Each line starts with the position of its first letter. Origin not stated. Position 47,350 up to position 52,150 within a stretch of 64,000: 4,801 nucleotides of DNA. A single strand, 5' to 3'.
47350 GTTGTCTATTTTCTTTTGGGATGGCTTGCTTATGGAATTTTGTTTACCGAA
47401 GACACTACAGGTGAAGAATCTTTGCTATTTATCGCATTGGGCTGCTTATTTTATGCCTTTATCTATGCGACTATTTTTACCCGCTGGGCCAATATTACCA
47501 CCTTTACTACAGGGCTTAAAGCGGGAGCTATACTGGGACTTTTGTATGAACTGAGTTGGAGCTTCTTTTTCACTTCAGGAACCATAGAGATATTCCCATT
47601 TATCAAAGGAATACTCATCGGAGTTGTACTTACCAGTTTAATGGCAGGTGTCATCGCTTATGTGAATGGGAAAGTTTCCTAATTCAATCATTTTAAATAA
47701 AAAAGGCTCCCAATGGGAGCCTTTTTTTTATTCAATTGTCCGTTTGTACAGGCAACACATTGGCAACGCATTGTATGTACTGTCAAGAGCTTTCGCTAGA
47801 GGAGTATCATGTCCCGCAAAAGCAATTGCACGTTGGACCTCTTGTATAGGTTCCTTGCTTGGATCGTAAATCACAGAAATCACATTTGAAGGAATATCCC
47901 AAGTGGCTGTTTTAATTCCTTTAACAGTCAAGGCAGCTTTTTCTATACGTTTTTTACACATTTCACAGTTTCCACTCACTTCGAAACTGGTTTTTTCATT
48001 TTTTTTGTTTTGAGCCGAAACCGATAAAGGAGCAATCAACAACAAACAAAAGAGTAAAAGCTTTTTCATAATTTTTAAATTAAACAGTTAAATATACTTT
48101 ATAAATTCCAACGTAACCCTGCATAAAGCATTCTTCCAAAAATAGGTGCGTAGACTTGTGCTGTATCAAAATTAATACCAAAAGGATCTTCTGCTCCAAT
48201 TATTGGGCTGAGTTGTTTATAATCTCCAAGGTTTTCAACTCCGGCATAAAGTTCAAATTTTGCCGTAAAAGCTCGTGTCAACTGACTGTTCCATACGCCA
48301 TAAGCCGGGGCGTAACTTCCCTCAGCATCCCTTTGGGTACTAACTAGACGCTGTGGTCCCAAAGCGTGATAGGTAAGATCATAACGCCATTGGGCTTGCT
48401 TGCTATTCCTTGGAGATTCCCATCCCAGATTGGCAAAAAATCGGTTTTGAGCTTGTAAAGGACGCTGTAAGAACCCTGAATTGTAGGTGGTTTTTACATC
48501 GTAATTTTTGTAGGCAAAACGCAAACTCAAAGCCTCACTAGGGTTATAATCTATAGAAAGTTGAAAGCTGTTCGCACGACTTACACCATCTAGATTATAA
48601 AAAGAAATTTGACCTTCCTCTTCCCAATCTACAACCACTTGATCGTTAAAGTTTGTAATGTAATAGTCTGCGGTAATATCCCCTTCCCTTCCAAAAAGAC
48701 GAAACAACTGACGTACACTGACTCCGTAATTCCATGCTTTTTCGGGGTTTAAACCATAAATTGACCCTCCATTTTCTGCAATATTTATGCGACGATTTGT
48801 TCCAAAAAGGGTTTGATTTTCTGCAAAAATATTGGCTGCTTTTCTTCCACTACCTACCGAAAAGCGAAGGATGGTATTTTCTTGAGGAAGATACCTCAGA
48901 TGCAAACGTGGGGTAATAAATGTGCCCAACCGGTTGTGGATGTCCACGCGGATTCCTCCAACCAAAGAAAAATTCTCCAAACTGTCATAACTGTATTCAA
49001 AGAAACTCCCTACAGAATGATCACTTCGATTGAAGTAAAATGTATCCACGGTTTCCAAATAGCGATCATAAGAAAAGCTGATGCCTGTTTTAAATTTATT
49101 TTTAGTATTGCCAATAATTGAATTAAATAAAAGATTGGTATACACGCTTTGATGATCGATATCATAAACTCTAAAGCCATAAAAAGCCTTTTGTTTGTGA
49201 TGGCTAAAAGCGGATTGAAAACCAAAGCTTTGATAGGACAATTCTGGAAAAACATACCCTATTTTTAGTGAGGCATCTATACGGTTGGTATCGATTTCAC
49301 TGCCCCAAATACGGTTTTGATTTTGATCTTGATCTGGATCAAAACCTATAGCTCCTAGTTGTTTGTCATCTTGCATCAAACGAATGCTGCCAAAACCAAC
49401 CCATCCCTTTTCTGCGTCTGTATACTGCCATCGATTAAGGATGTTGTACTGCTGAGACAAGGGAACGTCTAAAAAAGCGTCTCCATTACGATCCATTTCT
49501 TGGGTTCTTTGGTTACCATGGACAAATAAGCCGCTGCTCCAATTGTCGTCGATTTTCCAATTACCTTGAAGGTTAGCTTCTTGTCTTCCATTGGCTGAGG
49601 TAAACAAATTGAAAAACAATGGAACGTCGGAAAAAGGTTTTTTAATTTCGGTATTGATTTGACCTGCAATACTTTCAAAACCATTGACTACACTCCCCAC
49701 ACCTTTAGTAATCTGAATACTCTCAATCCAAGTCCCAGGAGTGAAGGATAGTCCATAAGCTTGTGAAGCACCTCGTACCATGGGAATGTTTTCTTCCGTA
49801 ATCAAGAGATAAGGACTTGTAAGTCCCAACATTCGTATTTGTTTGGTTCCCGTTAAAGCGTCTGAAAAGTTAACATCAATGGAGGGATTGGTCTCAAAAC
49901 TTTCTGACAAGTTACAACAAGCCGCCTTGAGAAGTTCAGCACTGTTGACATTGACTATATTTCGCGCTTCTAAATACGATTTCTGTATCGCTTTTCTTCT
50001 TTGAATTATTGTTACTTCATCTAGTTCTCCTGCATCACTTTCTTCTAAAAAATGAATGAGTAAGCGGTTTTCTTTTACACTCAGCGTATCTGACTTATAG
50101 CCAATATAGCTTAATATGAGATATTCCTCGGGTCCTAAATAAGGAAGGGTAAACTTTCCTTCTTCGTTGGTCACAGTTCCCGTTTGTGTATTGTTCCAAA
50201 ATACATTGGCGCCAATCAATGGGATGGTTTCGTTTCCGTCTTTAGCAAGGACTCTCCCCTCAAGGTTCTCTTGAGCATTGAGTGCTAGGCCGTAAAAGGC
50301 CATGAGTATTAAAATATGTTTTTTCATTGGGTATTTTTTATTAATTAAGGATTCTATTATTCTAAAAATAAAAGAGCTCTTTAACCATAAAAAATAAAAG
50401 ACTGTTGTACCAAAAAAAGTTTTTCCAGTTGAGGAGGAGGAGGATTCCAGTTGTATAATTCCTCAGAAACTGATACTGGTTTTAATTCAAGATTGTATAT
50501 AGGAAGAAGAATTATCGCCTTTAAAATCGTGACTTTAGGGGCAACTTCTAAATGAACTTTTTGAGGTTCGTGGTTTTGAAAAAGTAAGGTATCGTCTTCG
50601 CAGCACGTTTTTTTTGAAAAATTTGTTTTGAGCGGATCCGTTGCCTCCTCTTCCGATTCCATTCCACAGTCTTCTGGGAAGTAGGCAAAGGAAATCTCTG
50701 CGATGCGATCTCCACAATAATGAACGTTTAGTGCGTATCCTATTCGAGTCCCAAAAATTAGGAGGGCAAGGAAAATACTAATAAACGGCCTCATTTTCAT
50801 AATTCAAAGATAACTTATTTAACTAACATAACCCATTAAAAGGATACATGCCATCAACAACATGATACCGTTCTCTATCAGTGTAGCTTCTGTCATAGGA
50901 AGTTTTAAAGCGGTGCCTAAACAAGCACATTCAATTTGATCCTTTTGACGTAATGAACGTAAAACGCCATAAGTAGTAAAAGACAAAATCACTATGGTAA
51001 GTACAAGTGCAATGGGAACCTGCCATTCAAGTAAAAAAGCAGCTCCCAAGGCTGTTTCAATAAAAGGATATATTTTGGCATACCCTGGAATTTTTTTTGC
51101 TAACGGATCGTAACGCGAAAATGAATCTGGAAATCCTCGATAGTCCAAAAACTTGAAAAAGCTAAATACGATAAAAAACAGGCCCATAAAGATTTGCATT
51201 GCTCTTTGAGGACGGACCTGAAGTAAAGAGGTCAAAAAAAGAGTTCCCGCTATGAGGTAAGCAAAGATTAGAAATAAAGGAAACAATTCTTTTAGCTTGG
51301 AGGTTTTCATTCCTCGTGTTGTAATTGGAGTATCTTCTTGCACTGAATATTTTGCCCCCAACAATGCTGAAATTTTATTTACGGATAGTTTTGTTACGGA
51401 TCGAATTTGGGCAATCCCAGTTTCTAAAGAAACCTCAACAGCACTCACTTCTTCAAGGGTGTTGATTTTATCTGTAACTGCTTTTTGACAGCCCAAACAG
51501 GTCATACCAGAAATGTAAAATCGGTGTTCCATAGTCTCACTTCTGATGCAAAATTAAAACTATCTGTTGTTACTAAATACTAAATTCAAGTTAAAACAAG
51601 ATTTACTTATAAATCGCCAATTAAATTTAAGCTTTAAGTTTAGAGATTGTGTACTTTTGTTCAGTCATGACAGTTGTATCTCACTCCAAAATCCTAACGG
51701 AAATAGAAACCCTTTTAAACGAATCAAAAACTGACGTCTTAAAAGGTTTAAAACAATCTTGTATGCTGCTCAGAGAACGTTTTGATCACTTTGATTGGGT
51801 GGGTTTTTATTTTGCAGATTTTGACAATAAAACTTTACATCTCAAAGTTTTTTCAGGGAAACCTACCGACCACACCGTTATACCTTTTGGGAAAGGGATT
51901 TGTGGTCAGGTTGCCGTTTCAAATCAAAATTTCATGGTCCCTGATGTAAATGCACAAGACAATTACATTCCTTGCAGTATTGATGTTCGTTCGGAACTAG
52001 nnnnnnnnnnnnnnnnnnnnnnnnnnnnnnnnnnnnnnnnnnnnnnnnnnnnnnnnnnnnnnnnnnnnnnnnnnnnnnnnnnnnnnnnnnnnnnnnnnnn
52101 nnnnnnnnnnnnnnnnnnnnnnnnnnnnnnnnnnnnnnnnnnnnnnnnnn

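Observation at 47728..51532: Four-gene envelope-spanning 'cysteine-pair' operon: candidate uncharacterised thiol-based metal relay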

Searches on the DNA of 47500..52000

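Call 81: search_rna_families(source=window, start=47500, end=52000, threshold=evalue, max_evalue=1)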
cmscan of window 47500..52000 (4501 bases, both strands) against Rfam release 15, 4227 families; matches with E-value up to 1: 10.
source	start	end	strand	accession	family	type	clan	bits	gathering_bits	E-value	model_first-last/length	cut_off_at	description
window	47675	47730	+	RF01859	Phe_leader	Cis-reg; leader;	-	30.9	55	0.026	1-125/125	no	Phenylalanine leader peptide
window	47686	47791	+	RF02629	RmaA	Gene; sRNA;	-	29.7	57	0.03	1-113/113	no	Regulator of motility and amylovoran A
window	47665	47732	+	RF02064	STnc370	Gene; sRNA;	-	28.8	54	0.68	1-71/71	no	Enterobacterial sRNA STnc370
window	47695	47769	-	RF02075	STnc230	Gene; sRNA;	-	27.9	50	0.44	1-83/83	no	Enterobacterial sRNA STnc230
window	47699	47769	-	RF02057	STnc40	Gene; sRNA;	-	27.5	45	0.097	1-70/70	no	Salmonella enterica sRNA STnc40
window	47650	47788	-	RF02082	STnc540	Gene; sRNA;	-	26.2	38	0.0096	1-202/202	no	Enterobacterial sRNA STnc540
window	47697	47782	-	RF01859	Phe_leader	Cis-reg; leader;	-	25.7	55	0.37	1-125/125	no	Phenylalanine leader peptide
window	47700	47733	+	RF00489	ctRNA_p42d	Gene; antisense;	-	23.3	50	0.096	1-46/46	no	ctRNA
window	47693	47726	-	RF00489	ctRNA_p42d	Gene; antisense;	-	20.8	50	0.52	1-46/46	no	ctRNA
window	49968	50060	+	RF02706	TeloSII_ncR30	Gene; sRNA;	-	18.9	86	0.4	1-226/226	no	TeloSII non coding RNA 30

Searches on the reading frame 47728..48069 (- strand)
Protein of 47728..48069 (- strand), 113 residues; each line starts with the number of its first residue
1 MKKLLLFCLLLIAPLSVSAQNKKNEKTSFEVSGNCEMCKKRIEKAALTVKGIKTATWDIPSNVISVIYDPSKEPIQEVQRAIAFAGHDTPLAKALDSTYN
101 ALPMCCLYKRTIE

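Call 3: search_protein_families(library=pfam, proteins=[window:47728-48069:-], max_evalue=0.01)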
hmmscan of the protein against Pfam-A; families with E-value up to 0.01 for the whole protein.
window:47728-48069:- (113 aa): 1 family
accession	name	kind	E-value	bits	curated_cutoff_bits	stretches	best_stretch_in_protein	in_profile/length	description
PF00403.32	HMA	-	4.5e-07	30.6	24.8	1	34-87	8-61/62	Heavy-metal-associated domain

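Call 4: search_protein_families(library=ncbifam, proteins=[window:47728-48069:-], max_evalue=0.01)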
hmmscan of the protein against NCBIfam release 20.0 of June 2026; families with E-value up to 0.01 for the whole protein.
window:47728-48069:- (113 aa): 7 families
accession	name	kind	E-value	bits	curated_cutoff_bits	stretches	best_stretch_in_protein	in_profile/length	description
NF033556.1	MerTP_fusion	equivalog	2.1e-06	27.5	180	1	17-87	112-183/186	mercuric transport protein MerTP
NF033795.1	chaper_CopZ_Bs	exception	2.6e-06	27.5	91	1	29-88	4-64/66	copper chaperone CopZ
NF033794.2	chaper_CopZ_Eh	exception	0.00013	22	95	1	26-89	1-65/68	copper chaperone CopZ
NF045683.1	MerT_CopZ_Se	exception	0.00042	19.9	375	1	19-94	157-232/235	MerT/CopZ fusion-like heavy metal transport selenoprotein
TIGR02052.1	MerP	equivalog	0.00053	20.4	92.55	1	1-88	1-87/92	mercury resistance system periplasmic binding protein MerP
TIGR00003.1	TIGR00003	subfamily_domain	0.00076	19.7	62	1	27-88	2-64/66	copper ion binding protein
NF047957.1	CopZ_AFE_1862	equivalog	0.0062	16.9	85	1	31-66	5-41/62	CopZ family metallochaperone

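Call 79: search_solved_structures(query=window:47728-48069:-, max_evalue=0.01)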
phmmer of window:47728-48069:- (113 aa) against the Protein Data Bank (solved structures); distinct sequences matched with E-value up to 0.01: 11.
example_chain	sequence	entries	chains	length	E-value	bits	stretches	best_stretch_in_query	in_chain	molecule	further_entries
1p6t_A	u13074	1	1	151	4.6e-12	49.1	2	24-96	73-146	Potential copper-transporting ATPase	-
2rml_A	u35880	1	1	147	3.2e-11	46.4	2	24-91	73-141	Copper-transporting P-type ATPase copA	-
1opz_A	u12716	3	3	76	3.2e-05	27.1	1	25-87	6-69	Potential copper-transporting ATPase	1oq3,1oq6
1kqk_A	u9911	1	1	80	5.3e-05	26.4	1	24-96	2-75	POTENTIAL COPPER-TRANSPORTING ATPASE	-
1jww_A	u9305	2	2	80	5.7e-05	26.3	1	25-96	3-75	Potential copper-transporting ATPase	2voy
6ff2_A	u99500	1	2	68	0.00012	25.3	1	34-89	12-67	Copper chaperone CopZ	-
7xuk_A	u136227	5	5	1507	0.00014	25.1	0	33-97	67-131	Copper-transporting ATPase 2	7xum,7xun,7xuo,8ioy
2ofg_X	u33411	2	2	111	0.0017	21.6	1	29-89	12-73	Zinc-transporting ATPase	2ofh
2ldi_A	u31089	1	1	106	0.0027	20.9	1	30-89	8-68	Zinc-transporting ATPase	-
5mfi_A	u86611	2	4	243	0.0038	20.4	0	31-98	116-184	YIII(Dq.V2)4CqI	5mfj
3dxs_X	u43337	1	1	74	0.0062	19.8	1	32-90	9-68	Copper-transporting ATPase RAN1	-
